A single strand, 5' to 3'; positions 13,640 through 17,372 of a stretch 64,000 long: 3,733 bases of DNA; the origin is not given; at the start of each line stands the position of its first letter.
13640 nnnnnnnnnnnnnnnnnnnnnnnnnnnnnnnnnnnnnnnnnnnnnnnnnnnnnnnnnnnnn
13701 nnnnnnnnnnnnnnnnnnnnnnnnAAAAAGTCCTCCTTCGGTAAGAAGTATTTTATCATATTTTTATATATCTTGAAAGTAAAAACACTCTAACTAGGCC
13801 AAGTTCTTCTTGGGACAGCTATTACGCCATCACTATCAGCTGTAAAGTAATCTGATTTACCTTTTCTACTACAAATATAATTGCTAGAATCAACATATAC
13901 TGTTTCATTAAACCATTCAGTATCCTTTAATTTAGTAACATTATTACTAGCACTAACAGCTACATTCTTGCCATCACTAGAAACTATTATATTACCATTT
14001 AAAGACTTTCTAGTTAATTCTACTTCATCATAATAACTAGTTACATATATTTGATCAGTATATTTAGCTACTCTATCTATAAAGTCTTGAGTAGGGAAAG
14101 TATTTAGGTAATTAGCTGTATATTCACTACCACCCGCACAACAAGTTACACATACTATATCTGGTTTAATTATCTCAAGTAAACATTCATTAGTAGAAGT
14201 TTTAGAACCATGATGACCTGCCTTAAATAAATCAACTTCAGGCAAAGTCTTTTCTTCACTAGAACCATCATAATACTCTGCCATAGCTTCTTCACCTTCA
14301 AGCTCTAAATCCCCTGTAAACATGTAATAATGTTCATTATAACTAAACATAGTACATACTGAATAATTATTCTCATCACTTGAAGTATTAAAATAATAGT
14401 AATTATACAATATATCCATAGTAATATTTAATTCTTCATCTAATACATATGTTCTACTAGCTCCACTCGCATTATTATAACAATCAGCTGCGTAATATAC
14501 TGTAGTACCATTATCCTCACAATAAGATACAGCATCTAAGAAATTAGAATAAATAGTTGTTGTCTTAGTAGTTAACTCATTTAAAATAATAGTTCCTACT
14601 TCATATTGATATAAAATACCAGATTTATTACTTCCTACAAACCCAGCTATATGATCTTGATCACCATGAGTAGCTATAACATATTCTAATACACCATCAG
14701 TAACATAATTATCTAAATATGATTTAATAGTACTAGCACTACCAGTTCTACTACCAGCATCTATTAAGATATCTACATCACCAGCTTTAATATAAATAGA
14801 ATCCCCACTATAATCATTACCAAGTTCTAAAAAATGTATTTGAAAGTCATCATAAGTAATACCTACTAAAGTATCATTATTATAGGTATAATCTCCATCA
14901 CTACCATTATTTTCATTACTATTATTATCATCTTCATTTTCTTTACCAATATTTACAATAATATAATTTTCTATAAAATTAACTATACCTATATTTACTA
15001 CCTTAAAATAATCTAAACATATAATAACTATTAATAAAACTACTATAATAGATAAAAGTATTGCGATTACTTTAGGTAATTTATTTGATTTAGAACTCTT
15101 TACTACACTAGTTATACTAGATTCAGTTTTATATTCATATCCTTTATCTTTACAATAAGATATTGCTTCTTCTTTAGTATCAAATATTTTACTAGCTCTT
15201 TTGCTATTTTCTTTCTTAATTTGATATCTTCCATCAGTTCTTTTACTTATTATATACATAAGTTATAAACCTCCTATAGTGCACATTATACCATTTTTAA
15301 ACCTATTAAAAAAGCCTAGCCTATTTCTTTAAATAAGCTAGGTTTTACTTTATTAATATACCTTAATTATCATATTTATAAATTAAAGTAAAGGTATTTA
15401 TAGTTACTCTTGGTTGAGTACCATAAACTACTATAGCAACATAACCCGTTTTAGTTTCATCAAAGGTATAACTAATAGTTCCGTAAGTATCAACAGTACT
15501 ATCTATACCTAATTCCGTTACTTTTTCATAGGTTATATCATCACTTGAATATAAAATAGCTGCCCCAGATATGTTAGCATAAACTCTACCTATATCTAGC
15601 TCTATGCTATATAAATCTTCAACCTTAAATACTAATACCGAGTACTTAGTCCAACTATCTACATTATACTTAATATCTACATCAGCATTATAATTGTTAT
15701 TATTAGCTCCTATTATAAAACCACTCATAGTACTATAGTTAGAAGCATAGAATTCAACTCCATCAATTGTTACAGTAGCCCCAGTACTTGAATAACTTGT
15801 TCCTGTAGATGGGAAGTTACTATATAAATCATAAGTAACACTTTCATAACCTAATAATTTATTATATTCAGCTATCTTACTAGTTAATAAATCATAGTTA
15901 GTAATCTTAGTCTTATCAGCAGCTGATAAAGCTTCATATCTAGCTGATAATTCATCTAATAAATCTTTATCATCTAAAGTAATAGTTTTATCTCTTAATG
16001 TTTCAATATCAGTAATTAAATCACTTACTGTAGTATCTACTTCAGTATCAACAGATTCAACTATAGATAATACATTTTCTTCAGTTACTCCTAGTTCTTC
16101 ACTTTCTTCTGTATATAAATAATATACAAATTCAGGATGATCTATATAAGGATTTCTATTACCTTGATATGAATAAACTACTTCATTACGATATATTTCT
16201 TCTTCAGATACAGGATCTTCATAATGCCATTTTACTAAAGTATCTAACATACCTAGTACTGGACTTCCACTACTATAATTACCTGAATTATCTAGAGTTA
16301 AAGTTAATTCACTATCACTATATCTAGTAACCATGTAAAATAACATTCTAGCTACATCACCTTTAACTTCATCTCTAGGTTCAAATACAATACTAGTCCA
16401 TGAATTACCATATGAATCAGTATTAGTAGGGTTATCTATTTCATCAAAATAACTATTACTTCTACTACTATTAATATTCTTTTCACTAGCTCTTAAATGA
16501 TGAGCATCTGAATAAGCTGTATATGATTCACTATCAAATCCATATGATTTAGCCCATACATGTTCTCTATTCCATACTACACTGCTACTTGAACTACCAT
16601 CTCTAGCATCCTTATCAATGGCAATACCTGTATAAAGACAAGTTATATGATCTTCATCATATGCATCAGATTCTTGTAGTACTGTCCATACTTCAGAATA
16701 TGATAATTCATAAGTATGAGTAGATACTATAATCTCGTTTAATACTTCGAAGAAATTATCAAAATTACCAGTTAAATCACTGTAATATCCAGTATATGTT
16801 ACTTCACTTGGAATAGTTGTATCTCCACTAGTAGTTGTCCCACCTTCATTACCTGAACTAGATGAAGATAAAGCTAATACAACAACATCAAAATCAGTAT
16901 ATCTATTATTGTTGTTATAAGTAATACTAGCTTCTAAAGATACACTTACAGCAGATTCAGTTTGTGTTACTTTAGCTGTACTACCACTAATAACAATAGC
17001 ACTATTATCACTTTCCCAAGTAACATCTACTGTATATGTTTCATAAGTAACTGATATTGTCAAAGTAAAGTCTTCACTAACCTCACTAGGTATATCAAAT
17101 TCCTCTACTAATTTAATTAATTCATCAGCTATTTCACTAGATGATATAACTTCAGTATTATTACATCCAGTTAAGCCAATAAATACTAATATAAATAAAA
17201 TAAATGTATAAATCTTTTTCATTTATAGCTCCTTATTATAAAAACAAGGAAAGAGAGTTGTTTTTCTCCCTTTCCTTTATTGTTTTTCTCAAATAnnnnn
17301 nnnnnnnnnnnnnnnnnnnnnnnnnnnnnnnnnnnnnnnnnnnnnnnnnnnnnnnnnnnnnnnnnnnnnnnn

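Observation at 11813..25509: Candidate extracellular nucleic-acid harvesting and import system: ABC importer + SNase, OB-array and endonuclease-I lipoproteins + MBL hydrolase + two NrnA-like nanoRNases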

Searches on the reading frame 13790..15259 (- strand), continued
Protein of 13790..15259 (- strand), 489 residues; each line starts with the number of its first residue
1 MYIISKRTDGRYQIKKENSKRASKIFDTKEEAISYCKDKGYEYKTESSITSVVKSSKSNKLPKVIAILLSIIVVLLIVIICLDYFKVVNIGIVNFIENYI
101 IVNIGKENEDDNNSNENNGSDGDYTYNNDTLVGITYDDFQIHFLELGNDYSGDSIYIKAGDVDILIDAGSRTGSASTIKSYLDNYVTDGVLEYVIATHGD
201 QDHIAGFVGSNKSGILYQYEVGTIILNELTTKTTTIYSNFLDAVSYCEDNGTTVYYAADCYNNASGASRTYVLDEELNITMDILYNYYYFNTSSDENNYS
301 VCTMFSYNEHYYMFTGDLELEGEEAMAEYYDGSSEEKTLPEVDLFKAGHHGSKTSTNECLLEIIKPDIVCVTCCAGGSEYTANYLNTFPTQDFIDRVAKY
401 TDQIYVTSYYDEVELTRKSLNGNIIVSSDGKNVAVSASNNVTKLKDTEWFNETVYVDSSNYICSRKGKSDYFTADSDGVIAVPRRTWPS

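Call 84: search_protein_families(library=pfam, proteins=[L089:4800-6728:+, L089:9406-11100:+, L089:11111-12055:+, L089:3330-4727:+], max_evalue=0.001)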
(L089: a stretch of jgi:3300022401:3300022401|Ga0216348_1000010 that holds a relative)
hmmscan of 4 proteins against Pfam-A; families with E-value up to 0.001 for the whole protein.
L089:4800-6728:+ (642 aa): 1 family
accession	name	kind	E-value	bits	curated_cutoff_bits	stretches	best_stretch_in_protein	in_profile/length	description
PF09479.16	Flg_new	-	1.4e-34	118.5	27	2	24-86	1-64/65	Listeria-Bacteroides repeat domain (List_Bact_rpt)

L089:9406-11100:+ (564 aa): 1 family
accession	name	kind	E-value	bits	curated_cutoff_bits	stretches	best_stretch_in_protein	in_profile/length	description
PF00753.33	Lactamase_B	-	1.1e-09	39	22.7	1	229-438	5-189/196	Metallo-beta-lactamase superfamily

L089:11111-12055:+ (314 aa): 2 families
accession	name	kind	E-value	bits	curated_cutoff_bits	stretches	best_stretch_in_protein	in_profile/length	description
PF01368.27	DHH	-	5.2e-18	66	28.1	1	13-152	1-125/125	DHH family, N-terminal domain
PF02272.25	DHHA1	-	1.2e-12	48.6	25.9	1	221-310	9-102/102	DHHA1 domain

L089:3330-4727:+ (465 aa): 2 families
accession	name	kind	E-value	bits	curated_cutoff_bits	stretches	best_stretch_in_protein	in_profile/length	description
PF13416.11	SBP_bac_8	-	1.5e-28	100.8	27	1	62-392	1-272/279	Bacterial extracellular solute-binding protein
PF01547.30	SBP_bac_1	-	2.7e-13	51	26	1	54-369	4-306/307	Bacterial extracellular solute-binding protein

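Call 100: predict_structure(alignment_id=A4)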
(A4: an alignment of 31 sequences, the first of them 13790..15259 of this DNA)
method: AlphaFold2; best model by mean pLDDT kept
length: 489 residues; sequences in the alignment: 31
mean_pLDDT: 87.2   pTM: 0.80
mean pLDDT of the five models: 87.2, 86.5, 86.5, 86.1, 85.8
residues with pLDDT >= 90: 337; 70-90: 98; 50-70: 15; < 50: 39
segments of 3 or more residues with pLDDT < 50: 49-61, 102-127
pLDDT, mean of each block of 10 residues (from residue 1): 90 86 88 88 76 37 78 92 83 72 39 31 43 91 86 92 92 92 92 96 93 95 97 95 98 98 96 95 98 94 98 94 96 97 85 88 96 80 92 94 93 90 96 95 94 97 94 97 94
secondary structure, 60 per line:
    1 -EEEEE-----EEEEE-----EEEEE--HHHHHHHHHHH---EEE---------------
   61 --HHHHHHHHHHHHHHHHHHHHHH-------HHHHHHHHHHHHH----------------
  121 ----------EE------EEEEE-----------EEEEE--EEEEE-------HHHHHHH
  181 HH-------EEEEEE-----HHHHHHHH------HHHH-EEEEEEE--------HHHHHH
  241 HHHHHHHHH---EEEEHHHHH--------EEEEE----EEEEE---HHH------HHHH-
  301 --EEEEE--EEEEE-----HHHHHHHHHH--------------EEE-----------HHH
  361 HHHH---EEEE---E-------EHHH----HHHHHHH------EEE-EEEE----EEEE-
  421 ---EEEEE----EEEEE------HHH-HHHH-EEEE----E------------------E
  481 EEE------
elements in order: E2-6 E12-16 E22-26 H29-39 E43-45 H63-84 H92-104 E139-143 E155-159 E162-166 H174-182 E190-195 H201-208 H215-218 E220-226 H235-249 E253-256 H257-261 E270-274 E279-283 H296-299 E303-307 E310-314 H320-329 E344-346 H358-364 E368-371 H391-397 E404-406 E408-411 E416-419 E424-428 E433-437 H448-451 E453-456 E480-483

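Call 102: fold_search(model_id=the predicted structure, library=pdb)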
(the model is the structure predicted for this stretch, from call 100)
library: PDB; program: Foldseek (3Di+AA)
matches with E <= 10: 1257; with E <= 0.001: 121
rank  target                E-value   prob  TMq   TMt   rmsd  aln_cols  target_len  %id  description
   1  9ic4                  1.4e-14  1.00  0.45  0.79   3.9       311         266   19  Crystal structure of beta-lactamase-like domain of ComEC from Moorella glycerini (released 2025-10-01)
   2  2bib                  1.6e-11  1.00  0.45  0.41   9.0       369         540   13  Crystal structure of the complete modular teichioic acid phosphorylcholine esterase Pce (CbpE) from Streptococcus pneumo (released 2005-05-09)
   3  1wra_A                1.7e-10  1.00  0.37  0.57   3.5       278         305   16  Crystal Structure of Phosphorylcholine Esterase Domain of the Virulence Factor Choline Binding Protein E from Streptoc (released 2005-05-31)
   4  1wra_B                2.1e-10  1.00  0.44  0.67   4.0       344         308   13  Crystal Structure of Phosphorylcholine Esterase Domain of the Virulence Factor Choline Binding Protein E from Streptoc (released 2005-05-31)
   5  7dck_B                1.5e-07  1.00  0.34  0.61   5.0       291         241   12  Crystal structure of phosphodiesterase tw9814 (released 2021-10-27)
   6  3zq4_A                1.7e-07  1.00  0.28  0.26   5.6       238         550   16  Unusual, dual endo- and exo-nuclease activity in the degradosome explained by crystal structure analysis of RNase J1 (released 2011-09-14)
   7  3zq4_D                1.8e-07  1.00  0.28  0.26   5.6       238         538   16  Unusual, dual endo- and exo-nuclease activity in the degradosome explained by crystal structure analysis of RNase J1 (released 2011-09-14)
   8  3zq4_E                2.8e-07  1.00  0.28  0.26   5.6       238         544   16  Unusual, dual endo- and exo-nuclease activity in the degradosome explained by crystal structure analysis of RNase J1 (released 2011-09-14)
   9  2p4z_B                4.2e-07  1.00  0.31  0.50   7.5       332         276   14  A Ferredoxin-like Metallo-beta-lactamase Superfamily Protein from Thermoanaerobacter tengcongensis (released 2008-03-18)
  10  3zq4_C                5.6e-07  1.00  0.28  0.26   5.6       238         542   16  Unusual, dual endo- and exo-nuclease activity in the degradosome explained by crystal structure analysis of RNase J1 (released 2011-09-14)
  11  7dck_A                6.3e-07  1.00  0.32  0.57   4.8       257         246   14  Crystal structure of phosphodiesterase tw9814 (released 2021-10-27)
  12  2p4z_A                6.6e-07  1.00  0.33  0.54   6.7       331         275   14  A Ferredoxin-like Metallo-beta-lactamase Superfamily Protein from Thermoanaerobacter tengcongensis (released 2008-03-18)
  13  7wnu_A                1.1e-06  1.00  0.25  0.22   5.8       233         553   12  Mycobacterium tuberculosis Rnase J complex with 7nt RNA (released 2023-01-25)
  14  5ws2_B                1.1e-06  1.00  0.26  0.27   8.1       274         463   13  Crystal structure of mpy-RNase J (mutant S247A), an archaeal RNase J from Methanolobus psychrophilus R15, complex with (released 2017-12-06)
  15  7wnt                  1.4e-06  1.00  0.25  0.23   5.9       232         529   13  RNase J from Mycobacterium tuberculosis (released 2023-01-25)
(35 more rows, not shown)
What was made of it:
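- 13790..15259 (-): Membrane-anchored protein: cytoplasmic DUF2188, one transmembrane helix, then an extracellular ComEC-type metallo-beta-lactamase phosphodiesterase/nuclease domain. AF2 model pLDDT 87.2, with best fold match the ComEC beta-lactamase-like domain 9ic4 (E=1e-14, TM 0.79); the next match is phosphorylcholine esterase Pce (calls 100, 102).
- On ComEC: Fold match to 9ic4: E=1e-14, TM 0.79 (call 102).
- The second-best fold match of the MBL domain is a teichoic-acid phosphorylcholine esterase (call 102). The MBL domain resembles a phosphorylcholine esterase as its second-best fold match (call 102).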

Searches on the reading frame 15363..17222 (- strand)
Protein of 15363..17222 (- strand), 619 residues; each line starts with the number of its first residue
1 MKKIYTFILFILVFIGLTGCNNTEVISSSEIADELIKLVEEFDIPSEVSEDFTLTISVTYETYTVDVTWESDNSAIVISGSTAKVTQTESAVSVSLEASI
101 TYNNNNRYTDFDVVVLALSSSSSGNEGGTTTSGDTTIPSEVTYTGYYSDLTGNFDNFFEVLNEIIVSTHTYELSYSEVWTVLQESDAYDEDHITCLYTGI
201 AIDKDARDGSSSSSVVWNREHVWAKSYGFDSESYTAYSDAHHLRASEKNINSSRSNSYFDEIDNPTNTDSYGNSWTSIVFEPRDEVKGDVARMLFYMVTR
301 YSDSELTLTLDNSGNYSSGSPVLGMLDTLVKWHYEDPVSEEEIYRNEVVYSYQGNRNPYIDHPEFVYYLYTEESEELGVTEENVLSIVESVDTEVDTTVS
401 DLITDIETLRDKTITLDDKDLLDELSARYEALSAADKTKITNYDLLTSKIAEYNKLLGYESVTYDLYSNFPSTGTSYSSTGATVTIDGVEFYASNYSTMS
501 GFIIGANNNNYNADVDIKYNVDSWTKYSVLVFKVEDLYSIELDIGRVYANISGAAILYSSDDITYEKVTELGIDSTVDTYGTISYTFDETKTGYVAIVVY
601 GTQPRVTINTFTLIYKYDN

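Call 4: search_protein_families(library=pfam, proteins=[window:15363-17222:-], max_evalue=0.01)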
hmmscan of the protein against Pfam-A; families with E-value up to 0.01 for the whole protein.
window:15363-17222:- (619 aa): 2 families
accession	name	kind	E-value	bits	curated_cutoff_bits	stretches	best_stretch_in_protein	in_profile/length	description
PF04231.19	Endonuclease_1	-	1.7e-43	149.5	25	1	161-364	9-235/235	Endonuclease I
PF20578.4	aBig_2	-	7.2e-07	29.4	27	1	40-117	13-88/89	Atrophied bacterial Ig domain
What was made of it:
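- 15363..17222 (-): Surface lipoprotein with aBig_2 and an Endonuclease I (Vvn/EndA/Bsn family) domain, plus a C-terminal extension. Lineage-specific accessory nuclease. PF04231 E=2e-43 over the whole profile, plus aBig_2 (call 4).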

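Call 5: search_protein_families(library=ncbifam, proteins=[window:15363-17222:-], max_evalue=0.01)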
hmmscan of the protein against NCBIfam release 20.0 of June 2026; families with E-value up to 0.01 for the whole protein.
window:15363-17222:- (619 aa): 1 family
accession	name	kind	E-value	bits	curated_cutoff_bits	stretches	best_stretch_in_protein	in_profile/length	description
NF011716.0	PRK15137.1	equivalog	2.1e-05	24.6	372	1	236-361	115-227/235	deoxyribonuclease I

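Call 67: search_solved_structures(query=window:15363-17222:-, max_evalue=0.001, show_alignments=1)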
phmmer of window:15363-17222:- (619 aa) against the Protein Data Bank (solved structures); distinct sequences matched with E-value up to 0.001: 0.
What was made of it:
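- On Endonuclease I (Vvn/EndA/Bsn): There was no PDB sequence match at E<=1e-3 (call 67).
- Tried and rejected: No matches (call 67).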
